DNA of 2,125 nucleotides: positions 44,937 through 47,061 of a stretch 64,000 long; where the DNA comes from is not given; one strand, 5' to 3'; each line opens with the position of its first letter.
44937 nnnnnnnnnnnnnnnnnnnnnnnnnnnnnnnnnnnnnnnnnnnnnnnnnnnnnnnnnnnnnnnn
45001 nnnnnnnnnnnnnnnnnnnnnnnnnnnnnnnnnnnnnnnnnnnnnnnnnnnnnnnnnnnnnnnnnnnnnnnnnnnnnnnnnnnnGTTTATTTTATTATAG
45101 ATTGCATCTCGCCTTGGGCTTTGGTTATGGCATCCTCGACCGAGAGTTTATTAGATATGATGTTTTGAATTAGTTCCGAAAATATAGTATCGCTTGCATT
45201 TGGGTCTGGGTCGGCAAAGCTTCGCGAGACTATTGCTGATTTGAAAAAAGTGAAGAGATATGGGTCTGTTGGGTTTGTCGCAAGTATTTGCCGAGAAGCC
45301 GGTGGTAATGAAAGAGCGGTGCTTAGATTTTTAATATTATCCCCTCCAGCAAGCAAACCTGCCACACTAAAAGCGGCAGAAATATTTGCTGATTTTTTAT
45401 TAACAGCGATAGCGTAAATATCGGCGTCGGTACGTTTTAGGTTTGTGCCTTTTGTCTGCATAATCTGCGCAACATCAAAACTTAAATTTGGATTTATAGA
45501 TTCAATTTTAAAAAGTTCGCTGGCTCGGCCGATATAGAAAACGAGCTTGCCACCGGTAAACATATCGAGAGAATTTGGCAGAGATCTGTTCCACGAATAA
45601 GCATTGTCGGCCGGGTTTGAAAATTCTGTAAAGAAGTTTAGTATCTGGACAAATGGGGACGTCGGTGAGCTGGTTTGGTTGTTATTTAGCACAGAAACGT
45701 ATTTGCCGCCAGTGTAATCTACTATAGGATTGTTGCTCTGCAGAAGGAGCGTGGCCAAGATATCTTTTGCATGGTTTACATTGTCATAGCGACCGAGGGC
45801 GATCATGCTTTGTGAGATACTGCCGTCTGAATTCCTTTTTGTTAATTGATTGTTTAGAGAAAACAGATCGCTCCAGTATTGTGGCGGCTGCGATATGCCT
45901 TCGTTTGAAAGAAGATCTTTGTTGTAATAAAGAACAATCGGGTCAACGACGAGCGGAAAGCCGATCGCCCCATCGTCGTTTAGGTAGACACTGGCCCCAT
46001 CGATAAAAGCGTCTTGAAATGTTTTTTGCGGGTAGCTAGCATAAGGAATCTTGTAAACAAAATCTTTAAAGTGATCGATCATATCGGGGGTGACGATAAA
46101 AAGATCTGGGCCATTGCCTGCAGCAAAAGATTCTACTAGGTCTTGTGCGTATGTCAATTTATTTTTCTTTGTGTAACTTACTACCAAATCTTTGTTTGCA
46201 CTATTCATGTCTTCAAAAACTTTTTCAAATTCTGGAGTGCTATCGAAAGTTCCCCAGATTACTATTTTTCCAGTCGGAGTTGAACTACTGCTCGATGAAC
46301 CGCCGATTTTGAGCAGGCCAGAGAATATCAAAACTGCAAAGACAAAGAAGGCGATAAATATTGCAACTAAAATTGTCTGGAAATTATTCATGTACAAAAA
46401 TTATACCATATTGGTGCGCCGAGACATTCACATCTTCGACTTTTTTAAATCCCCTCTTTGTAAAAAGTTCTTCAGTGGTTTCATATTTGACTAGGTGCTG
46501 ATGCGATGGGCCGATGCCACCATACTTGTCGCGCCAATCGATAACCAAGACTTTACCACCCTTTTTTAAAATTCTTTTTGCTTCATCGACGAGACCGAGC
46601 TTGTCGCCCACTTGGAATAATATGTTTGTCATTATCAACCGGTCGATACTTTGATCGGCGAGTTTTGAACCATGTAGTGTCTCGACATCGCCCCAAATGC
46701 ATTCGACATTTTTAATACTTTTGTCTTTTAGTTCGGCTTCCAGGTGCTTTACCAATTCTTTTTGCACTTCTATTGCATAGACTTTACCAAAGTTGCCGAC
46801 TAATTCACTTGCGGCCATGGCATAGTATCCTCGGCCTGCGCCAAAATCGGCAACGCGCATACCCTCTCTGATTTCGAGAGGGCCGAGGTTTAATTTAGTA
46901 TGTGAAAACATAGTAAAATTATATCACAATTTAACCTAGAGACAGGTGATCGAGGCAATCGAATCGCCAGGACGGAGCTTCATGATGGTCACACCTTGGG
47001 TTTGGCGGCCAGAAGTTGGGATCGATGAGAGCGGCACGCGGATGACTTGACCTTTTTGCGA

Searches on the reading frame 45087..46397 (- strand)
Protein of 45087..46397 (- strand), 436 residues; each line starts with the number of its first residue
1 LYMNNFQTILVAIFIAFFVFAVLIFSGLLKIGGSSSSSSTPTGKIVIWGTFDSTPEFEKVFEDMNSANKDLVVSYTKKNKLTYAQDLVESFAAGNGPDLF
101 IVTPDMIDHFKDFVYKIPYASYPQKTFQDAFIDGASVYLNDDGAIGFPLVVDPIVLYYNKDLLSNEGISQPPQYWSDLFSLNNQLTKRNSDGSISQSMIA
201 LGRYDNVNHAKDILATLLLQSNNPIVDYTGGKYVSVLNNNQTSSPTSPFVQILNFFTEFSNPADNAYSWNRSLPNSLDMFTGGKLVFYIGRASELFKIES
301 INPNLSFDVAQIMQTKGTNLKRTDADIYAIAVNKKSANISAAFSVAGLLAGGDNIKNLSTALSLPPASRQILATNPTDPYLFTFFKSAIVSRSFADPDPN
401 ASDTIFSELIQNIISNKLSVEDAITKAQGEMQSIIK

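Call 3: search_protein_families(library=pfam, proteins=[window:45087-46397:-], max_evalue=1)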
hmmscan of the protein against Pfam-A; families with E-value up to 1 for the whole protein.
window:45087-46397:- (436 aa): 3 families
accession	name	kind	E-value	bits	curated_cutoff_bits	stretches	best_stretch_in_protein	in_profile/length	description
PF13416.11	SBP_bac_8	-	2.3e-17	64.1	27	1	60-373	2-267/279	Bacterial extracellular solute-binding protein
PF01547.30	SBP_bac_1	-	1.2e-16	62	26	1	56-346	9-297/307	Bacterial extracellular solute-binding protein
PF12163.13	HobA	-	0.069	13.1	27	1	234-294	62-121/180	DNA replication regulator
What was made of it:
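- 45087..46397 (-): Membrane-anchored extracellular solute-binding protein (family 1/8, MalE/UgpB-like). Its stop codon is 2 nt from member 1. PF13416 64 bits, PF01547 62 bits (call 3).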

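Call 4: search_protein_families(library=ncbifam, proteins=[window:45087-46397:-], max_evalue=1)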
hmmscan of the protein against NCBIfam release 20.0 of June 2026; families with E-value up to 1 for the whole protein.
window:45087-46397:- (436 aa): 5 families
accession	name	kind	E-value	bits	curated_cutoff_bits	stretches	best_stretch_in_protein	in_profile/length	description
NF007011.0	PRK09474.1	equivalog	1.1e-09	37.6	291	1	37-190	25-170/396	maltose/maltodextrin ABC transporter substrate-binding protein MalE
NF053763.1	ABCarbgalBndGanS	equivalog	8.1e-07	28.1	700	1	35-214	31-198/420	galactooligosaccharide ABC transporter substrate-binding protein GanS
TIGR03850.1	bind_CPR_0540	equivalog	0.00033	19.4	299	1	140-187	147-193/437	carbohydrate ABC transporter substrate-binding protein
NF008211.0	PRK10974.1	equivalog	0.0019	16.8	411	1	56-188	42-184/439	sn-glycerol-3-phosphate ABC transporter substrate-binding protein UgpB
NF040861.1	pufA_517_ASD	equivalog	0.14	12.3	35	1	5-29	8-32/41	light-harvesting antenna LH1, alpha subunit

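Call 83: find_homologous_proteins(query=window:45090-46397:-, max_evalue=0.00001)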
Query window:45090-46397:- (436 aa): 1093 proteins with E <= 0.00001 among 8000 candidates; the best 120 are listed.
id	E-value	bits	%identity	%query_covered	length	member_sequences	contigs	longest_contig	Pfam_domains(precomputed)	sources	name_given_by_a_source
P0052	1.5e-280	948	100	100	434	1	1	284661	PF13416.12,PF01547.31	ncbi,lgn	-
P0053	8.5e-205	699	71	100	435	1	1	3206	PF13416.12,PF01547.31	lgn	-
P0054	3.5e-199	680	70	100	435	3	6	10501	PF13416.12,PF01547.31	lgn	-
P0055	9.3e-199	679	69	99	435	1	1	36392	PF13416.12,PF01547.31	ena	-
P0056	2.1e-198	678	69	100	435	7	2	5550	PF13416.12,PF01547.31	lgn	-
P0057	6.0e-197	673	68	100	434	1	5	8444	PF13416.12,PF01547.31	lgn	-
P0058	2.5e-196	671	68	100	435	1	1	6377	PF13416.12,PF01547.31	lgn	-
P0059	1.4e-195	668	67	100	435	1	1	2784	PF13416.12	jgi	jgi:ABC-type glycerol-3-phosphate transport system substrate-binding protein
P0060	2.8e-193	661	67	100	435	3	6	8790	PF13416.12,PF01547.31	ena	-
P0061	2.1e-191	655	66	100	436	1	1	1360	PF13416.12,PF01547.31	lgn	-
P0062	2.4e-191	654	68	100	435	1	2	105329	PF13416.12,PF01547.31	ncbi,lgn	-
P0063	1.6e-190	652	68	99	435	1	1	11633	PF13416.12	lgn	-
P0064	2.2e-189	648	67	100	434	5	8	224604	PF13416.12,PF01547.31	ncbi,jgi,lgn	jgi:multiple sugar transport system substrate-binding protein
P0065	4.1e-189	647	66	99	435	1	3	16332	PF13416.12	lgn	-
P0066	5.5e-189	647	67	100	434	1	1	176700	PF13416.12,PF01547.31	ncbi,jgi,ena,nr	ncbi:MAG TPA: extracellular solute-binding protein [Candidatus Paceibacterota bacterium]|nr:extracel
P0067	8.5e-189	646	65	100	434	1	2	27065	PF13416.12,PF01547.31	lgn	-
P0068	1.4e-188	645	65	100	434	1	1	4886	PF13416.12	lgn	-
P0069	5.3e-187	640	67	99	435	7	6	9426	PF13416.12,PF01547.31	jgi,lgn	jgi:ABC-type glycerol-3-phosphate transport system substrate-binding protein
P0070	2.1e-186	638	65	100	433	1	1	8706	PF13416.12,PF01547.31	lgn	-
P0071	5.0e-186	637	66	100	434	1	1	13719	PF13416.12,PF01547.31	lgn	-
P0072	2.5e-185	635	63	100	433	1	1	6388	PF13416.12,PF01547.31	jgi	jgi:ABC-type glycerol-3-phosphate transport system substrate-binding protein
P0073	3.5e-185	634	65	100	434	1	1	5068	PF13416.12,PF01547.31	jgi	-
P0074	1.1e-184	632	65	100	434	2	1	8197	PF13416.12,PF01547.31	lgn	-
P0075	1.9e-184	632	65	100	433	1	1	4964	PF13416.12,PF01547.31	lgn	-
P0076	2.5e-184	631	64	100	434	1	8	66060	PF13416.12,PF01547.31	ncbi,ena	-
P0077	2.9e-184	631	66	100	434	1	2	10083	PF13416.12,PF01547.31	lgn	-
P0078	4.5e-184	630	64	100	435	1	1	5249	PF13416.12,PF01547.31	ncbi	-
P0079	1.1e-183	629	64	100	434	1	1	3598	PF13416.12,PF01547.31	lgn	-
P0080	1.5e-183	629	64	100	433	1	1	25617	PF13416.12,PF01547.31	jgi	-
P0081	3.2e-183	628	66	98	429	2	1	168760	PF13416.12,PF01547.31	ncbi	-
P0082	7.0e-183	627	65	99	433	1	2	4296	PF13416.12,PF01547.31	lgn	-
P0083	3.0e-182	624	64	100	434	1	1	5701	PF13416.12,PF01547.31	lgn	-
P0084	3.6e-182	624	63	100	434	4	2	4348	PF13416.12,PF01547.31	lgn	-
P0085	1.3e-181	622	63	100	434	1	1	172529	PF13416.12,PF01547.31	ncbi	-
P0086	3.5e-181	621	65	100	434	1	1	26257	PF13416.12,PF01547.31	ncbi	-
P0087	1.3e-180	619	65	99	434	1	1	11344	PF13416.12,PF01547.31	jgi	jgi:ABC-type glycerol-3-phosphate transport system substrate-binding protein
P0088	1.6e-180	619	65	100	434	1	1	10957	PF13416.12,PF01547.31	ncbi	-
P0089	1.1e-179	616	64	100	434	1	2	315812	PF13416.12,PF01547.31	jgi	jgi:ABC-type glycerol-3-phosphate transport system substrate-binding protein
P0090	1.7e-179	615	66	96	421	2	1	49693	PF13416.12,PF01547.31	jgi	jgi:ABC-type glycerol-3-phosphate transport system substrate-binding protein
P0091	2.1e-179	615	64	100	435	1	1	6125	PF13416.12,PF01547.31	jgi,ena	-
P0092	1.8e-178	612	64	100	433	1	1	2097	PF13416.12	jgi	jgi:ABC-type glycerol-3-phosphate transport system substrate-binding protein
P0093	3.1e-177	608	63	100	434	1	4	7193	PF13416.12,PF01547.31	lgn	-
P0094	1.0e-176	606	63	99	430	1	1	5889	PF13416.12,PF01547.31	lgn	-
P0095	1.9e-176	605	63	99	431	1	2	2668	PF13416.12,PF01547.31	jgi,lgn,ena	jgi:ABC-type glycerol-3-phosphate transport system substrate-binding protein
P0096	2.2e-176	605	63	100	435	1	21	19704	PF13416.12,PF01547.31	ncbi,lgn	-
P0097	3.0e-176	605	63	99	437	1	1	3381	PF13416.12,PF01547.31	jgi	jgi:ABC-type glycerol-3-phosphate transport system substrate-binding protein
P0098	1.1e-175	603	62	100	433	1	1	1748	PF13416.12,PF01547.31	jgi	jgi:ABC-type glycerol-3-phosphate transport system substrate-binding protein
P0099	1.2e-175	603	64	98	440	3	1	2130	PF13416.12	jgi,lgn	-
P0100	1.5e-175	602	61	99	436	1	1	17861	PF13416.12,PF01547.31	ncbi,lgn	-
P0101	2.5e-175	602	64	99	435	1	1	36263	PF13416.12,PF01547.31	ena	-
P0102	2.7e-175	602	64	100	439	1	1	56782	PF13416.12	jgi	jgi:ABC-type glycerol-3-phosphate transport system substrate-binding protein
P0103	3.5e-175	601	64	100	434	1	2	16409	PF13416.12,PF01547.31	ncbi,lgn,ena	-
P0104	4.8e-175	601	62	99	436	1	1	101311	PF13416.12,PF01547.31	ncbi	-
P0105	8.2e-175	600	62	99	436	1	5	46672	PF13416.12,PF01547.31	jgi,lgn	jgi:ABC-type glycerol-3-phosphate transport system substrate-binding protein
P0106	1.2e-174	599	62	100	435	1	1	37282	PF13416.12,PF01547.31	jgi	jgi:ABC-type glycerol-3-phosphate transport system substrate-binding protein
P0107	2.7e-174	598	62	100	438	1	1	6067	PF13416.12,PF01547.31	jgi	-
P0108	4.1e-174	598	64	100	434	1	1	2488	PF13416.12,PF01547.31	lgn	-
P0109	4.6e-174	597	61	100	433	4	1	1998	PF13416.12,PF01547.31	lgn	-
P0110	5.4e-174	597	62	99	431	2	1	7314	PF13416.12,PF01547.31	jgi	jgi:ABC-type glycerol-3-phosphate transport system substrate-binding protein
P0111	7.3e-174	597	61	99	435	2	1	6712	PF13416.12,PF01547.31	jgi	jgi:ABC-type glycerol-3-phosphate transport system substrate-binding protein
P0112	1.2e-173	596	62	99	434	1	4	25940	PF13416.12,PF01547.31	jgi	jgi:ABC-type glycerol-3-phosphate transport system substrate-binding protein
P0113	1.3e-173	596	62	99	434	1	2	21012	PF13416.12,PF01547.31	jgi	jgi:ABC-type glycerol-3-phosphate transport system substrate-binding protein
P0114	1.5e-173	596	62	99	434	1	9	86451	PF13416.12,PF01547.31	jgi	jgi:ABC-type glycerol-3-phosphate transport system substrate-binding protein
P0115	2.7e-173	595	62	99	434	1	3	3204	PF13416.12,PF01547.31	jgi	jgi:ABC-type glycerol-3-phosphate transport system substrate-binding protein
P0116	2.8e-173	595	61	99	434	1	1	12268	PF13416.12,PF01547.31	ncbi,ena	-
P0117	3.7e-173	595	61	99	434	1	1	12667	PF13416.12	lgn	-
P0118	4.1e-173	594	61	100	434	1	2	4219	PF13416.12,PF01547.31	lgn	-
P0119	6.2e-173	594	61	100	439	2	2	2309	PF13416.12,PF01547.31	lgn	-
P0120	1.4e-172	593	61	100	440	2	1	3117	PF13416.12,PF01547.31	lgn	-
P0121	2.5e-172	592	60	100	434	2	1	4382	PF13416.12,PF01547.31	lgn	-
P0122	3.1e-172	591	61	99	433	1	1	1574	PF13416.12,PF01547.31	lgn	-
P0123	7.5e-172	590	61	99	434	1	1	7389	PF13416.12,PF01547.31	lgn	-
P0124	9.7e-172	590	62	98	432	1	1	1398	PF13416.12,PF01547.31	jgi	jgi:multiple sugar transport system substrate-binding protein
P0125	1.0e-171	590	62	99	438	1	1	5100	PF13416.12,PF01547.31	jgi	-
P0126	1.1e-171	590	62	100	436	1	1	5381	PF13416.12,PF01547.31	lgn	-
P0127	1.2e-171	590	61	100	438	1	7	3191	PF13416.12,PF01547.31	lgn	-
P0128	1.3e-171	589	61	99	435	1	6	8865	PF13416.12,PF01547.31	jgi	jgi:ABC-type glycerol-3-phosphate transport system substrate-binding protein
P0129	1.5e-171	589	62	99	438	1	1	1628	PF13416.12,PF01547.31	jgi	jgi:ABC-type glycerol-3-phosphate transport system substrate-binding protein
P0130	2.0e-171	589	61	100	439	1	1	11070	PF13416.12,PF01547.31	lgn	-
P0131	2.9e-171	588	61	100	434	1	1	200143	PF13416.12,PF01547.31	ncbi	ncbi:MAG: extracellular solute-binding protein [Patescibacteria group bacterium]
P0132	3.3e-171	588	61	99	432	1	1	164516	PF13416.12,PF01547.31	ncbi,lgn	-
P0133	4.3e-171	588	61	99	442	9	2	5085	PF13416.12,PF01547.31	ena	-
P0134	6.5e-171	587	62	98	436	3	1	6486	PF13416.12,PF01547.31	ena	-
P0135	8.3e-171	587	60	98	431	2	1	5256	PF13416.12,PF01547.31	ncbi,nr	ncbi:extracellular solute-binding protein [Candidatus Nomurabacteria bacterium]|nr:extracellular sol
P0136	1.9e-170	586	60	99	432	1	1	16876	PF13416.12,PF01547.31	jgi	-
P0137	3.4e-170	585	60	99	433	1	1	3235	PF13416.12,PF01547.31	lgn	-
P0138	4.9e-170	584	63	99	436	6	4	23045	PF13416.12,PF01547.31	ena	-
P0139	1.0e-169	583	61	99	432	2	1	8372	PF13416.12,PF01547.31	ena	-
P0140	2.8e-169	582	61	99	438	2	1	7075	PF13416.12,PF01547.31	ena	-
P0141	5.3e-169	581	61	100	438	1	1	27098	PF13416.12,PF01547.31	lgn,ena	-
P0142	7.0e-169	580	61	100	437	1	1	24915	PF13416.12,PF01547.31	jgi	jgi:ABC-type glycerol-3-phosphate transport system substrate-binding protein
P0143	1.2e-168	580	60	98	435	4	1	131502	PF13416.12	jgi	jgi:ABC-type glycerol-3-phosphate transport system substrate-binding protein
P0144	1.4e-168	579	60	100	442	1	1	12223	PF13416.12,PF01547.31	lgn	-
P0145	2.3e-168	579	60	99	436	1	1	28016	PF13416.12,PF01547.31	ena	-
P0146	3.1e-168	578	61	100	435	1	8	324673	PF13416.12,PF01547.31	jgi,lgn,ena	-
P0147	3.7e-168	578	61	100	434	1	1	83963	PF13416.12,PF01547.31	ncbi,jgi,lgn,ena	ncbi:MAG: extracellular solute-binding protein [Candidatus Paceibacterota bacterium]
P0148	5.3e-168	578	61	100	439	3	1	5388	PF13416.12,PF01547.31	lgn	-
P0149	1.1e-167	577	61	99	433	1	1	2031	PF13416.12,PF01547.31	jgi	jgi:ABC-type glycerol-3-phosphate transport system substrate-binding protein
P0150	1.1e-167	576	61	100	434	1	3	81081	PF13416.12,PF01547.31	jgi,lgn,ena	-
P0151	1.6e-167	576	62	100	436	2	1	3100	PF13416.12,PF01547.31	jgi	jgi:ABC-type glycerol-3-phosphate transport system substrate-binding protein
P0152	2.9e-167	575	58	99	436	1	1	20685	PF13416.12,PF01547.31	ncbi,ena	-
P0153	3.8e-167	575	60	100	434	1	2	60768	PF13416.12,PF01547.31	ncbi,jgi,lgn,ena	ncbi:MAG: extracellular solute-binding protein [Candidatus Paceibacterota bacterium]|jgi:ABC-type gl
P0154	5.5e-167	574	60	100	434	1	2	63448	PF13416.12,PF01547.31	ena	-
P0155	6.9e-167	574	61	99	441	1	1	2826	PF13416.12,PF01547.31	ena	-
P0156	7.6e-167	574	60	99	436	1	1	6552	PF13416.12,PF01547.31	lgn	-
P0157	9.9e-167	573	60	99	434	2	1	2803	PF13416.12,PF01547.31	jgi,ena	-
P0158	1.4e-166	573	61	100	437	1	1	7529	PF13416.12,PF01547.31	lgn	-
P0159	1.6e-166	573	60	99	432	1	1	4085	PF13416.12,PF01547.31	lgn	-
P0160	2.2e-166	572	58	99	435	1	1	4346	PF13416.12,PF01547.31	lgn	-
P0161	2.9e-166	572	61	100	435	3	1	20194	PF13416.12,PF01547.31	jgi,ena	-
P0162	3.4e-166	572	61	99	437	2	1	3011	PF13416.12,PF01547.31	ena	-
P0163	3.4e-166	572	61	100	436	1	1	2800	PF13416.12,PF01547.31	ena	-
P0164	6.2e-166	571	61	100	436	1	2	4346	PF13416.12,PF01547.31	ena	-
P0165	1.2e-165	570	60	100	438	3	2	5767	PF13416.12,PF01547.31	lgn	-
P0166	1.3e-165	570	60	100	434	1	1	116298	PF13416.12,PF01547.31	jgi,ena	-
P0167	1.6e-165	569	60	100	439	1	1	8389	PF13416.12,PF01547.31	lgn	-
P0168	1.8e-165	569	60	99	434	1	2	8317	PF13416.12,PF01547.31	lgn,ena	-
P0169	1.9e-165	569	59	99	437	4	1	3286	PF13416.12,PF01547.31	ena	-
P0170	2.5e-165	569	58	99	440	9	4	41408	PF13416.12,PF01547.31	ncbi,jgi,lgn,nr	ncbi:MAG: extracellular solute-binding protein [Candidatus Pacebacteria bacterium]|jgi:ABC-type glyc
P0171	3.8e-165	568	59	99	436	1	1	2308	PF13416.12,PF01547.31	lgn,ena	-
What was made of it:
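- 45087..46397 (-): Orthologs are 58-71% identical (call 83).
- Tried and rejected: Only the top 120 hits are shown, all close orthologs of 58% identity or more, so I could not test deep divergence of the SBP-pilin linkage (call 83).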

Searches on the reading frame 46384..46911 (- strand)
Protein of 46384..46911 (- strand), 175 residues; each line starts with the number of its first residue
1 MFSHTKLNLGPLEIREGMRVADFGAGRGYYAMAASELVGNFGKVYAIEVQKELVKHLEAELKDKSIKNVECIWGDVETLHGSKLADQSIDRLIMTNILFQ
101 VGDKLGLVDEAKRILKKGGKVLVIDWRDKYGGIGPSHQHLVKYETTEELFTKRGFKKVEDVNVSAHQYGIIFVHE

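Call 3: search_protein_families(library=pfam, proteins=[window:46384-46911:-], max_evalue=1)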
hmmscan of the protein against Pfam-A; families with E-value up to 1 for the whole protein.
window:46384-46911:- (175 aa): 23 families
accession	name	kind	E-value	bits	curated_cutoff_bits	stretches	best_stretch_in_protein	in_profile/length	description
PF13847.12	Methyltransf_31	-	3.8e-16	59.5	27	1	15-136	2-114/145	Methyltransferase domain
PF08241.18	Methyltransf_11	-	5.5e-12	46.6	21.2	1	22-122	2-94/95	Methyltransferase domain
PF01209.24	Ubie_methyltran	-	9.3e-12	45.2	20.1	1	15-125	46-153/233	ubiE/COQ5 methyltransferase family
PF13649.12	Methyltransf_25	-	4e-11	43.9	27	1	20-119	1-97/97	Methyltransferase domain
PF01135.25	PCMT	-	4.9e-10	40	20.3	1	12-75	69-132/210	Protein-L-isoaspartate(D-aspartate) O-methyltransferase (PCMT)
PF05175.20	MTS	-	4.2e-08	33.5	23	1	11-125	26-140/170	Methyltransferase small domain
PF08242.18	Methyltransf_12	-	3.7e-07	31.2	30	1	22-120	2-97/98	Methyltransferase domain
PF02475.24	TRM5-TYW2_MTfase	-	8.1e-07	29.6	28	1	15-119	35-131/164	TRM5/TYW2 methyltransferase domain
PF01269.23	Fibrillarin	-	3.9e-06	26.6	27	1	11-168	66-216/227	Fibrillarin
PF13489.12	Methyltransf_23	-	9.2e-06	25.9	27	1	13-156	19-160/164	Methyltransferase domain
PF01728.25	FtsJ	-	2.5e-05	24.7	24.1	1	14-86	19-85/181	FtsJ-like methyltransferase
PF13679.12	Methyltransf_32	-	4.6e-05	23.8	27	1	17-83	26-96/143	Methyltransferase domain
PF02390.23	Methyltransf_4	-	0.00026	20.9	24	1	20-94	5-78/173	Putative methyltransferase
PF06325.19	PrmA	-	0.0003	20.8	22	1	14-122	159-257/296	Ribosomal protein L11 methyltransferase (PrmA)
PF00398.26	RrnaAD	-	0.00068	19.3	24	1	12-85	26-94/263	Ribosomal RNA adenine dimethylase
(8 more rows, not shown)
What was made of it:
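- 46384..46911 (-): Small class-I SAM methyltransferase that overlaps the SBP gene by 14 nt. PF13847 59.5 bits (call 3).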

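Call 4: search_protein_families(library=ncbifam, proteins=[window:46384-46911:-], max_evalue=1)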
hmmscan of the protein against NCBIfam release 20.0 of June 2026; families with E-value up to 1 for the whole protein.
window:46384-46911:- (175 aa): 57 families (the best 25 are shown)
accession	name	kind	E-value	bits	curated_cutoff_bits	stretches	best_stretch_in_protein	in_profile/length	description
NF008823.0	PRK11873.1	subfamily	1.1e-16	61.1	263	1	13-125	74-183/272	arsenite methyltransferase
NF041537.1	ArsM_AhpD_UU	exception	3.5e-15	55.6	510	1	13-125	73-182/345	arsenite methyltransferase/AhpD domain selenoprotein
NF041536.1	ArsM_DUF2284_UU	exception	3.7e-15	55.2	575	1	13-125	73-182/459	arsenite methyltransferase/DUF2284 domain selenoprotein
NF047649.1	MTase_UXPK_star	exception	2.9e-14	52.8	460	1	9-125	72-183/283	methyltransferase/UXPK-star double selenoprotein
NF010549.0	PRK13942.1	equivalog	7.7e-14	51.7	282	1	12-161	73-205/215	protein-L-isoaspartate O-methyltransferase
NF001240.0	PRK00216.1-1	equivalog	3.8e-12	45.8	378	1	13-126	60-171/251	bifunctional demethylmenaquinone methyltransferase/2-methoxy-6-polyprenyl-1,4-benzoquinol methylase UbiE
NF001243.0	PRK00216.1-4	equivalog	6.5e-12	45.3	235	1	12-125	43-153/237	demethylmenaquinone methyltransferase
TIGR02752.1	MenG_heptapren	equivalog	3.4e-11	43.1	419.85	1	12-125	41-151/231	demethylmenaquinone methyltransferase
TIGR02469.1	CbiT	equivalog_domain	5e-11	43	78.3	1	8-123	11-120/124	precorrin-6Y C5,15-methyltransferase (decarboxylating) subunit CbiT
NF052510.1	methyltran_MpqE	exception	7.5e-11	41.9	335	1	12-126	42-154/234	methyl-plastoquinone biosynthesis methyltransferase MpqE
TIGR04364.1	methyltran_FxLD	equivalog_domain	3.2e-10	39.6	320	1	12-96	78-158/394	methyltransferase, FxLD system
TIGR00080.1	pimt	equivalog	3e-09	37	159.05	1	12-76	73-137/216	protein-L-isoaspartate O-methyltransferase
NF001244.0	PRK00216.1-5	equivalog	7.6e-09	35.2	216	1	16-127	48-157/236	bifunctional demethylmenaquinone methyltransferase/2-methoxy-6-polyprenyl-1,4-benzoquinol methylase UbiE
NF001453.0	PRK00312.1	equivalog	8.9e-09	35.2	188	1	12-105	76-163/217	protein-L-isoaspartate(D-aspartate) O-methyltransferase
TIGR01934.1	MenG_MenH_UbiE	subfamily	3.8e-08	32.9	158.35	1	15-127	38-145/223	ubiquinone/menaquinone biosynthesis methyltransferase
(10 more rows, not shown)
